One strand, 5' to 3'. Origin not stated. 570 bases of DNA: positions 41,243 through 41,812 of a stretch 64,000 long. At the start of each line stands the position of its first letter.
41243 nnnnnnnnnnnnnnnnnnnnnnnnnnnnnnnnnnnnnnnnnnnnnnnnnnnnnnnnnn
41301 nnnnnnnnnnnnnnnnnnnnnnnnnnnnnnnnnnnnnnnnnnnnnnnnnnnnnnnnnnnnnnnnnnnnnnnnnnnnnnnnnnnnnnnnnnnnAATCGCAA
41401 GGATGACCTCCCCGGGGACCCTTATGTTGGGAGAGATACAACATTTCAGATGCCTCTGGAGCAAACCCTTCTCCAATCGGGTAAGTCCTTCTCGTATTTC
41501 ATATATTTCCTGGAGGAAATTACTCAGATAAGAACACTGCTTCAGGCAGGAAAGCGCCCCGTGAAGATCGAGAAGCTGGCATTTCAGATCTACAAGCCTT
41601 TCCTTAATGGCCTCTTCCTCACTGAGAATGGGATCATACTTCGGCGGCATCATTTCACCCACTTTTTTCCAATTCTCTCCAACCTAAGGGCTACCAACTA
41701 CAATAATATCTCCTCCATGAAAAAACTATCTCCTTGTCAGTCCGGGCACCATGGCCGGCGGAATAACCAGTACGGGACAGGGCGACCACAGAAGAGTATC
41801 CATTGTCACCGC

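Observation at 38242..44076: bEBP and sigma54 promoter upstream of a c-di-AMP cyclase flanked by candidate c-di-AMP receptor domains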

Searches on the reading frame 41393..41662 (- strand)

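Call 91: search_protein_families(library=pfam, proteins=[window:41393-41662:-], max_evalue=10)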
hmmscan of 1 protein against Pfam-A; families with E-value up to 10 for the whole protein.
window:41393-41662:- (90 aa): 2 families
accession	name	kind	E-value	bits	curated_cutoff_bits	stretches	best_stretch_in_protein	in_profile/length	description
PF02583.22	Trns_repr_metal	-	0.05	14.4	22.8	1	42-80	25-63/78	Metal-sensitive transcriptional repressor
PF11459.13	AbiEi_3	-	0.24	11.4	26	1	50-77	79-106/157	Transcriptional regulator, AbiEi antitoxin, Type IV TA system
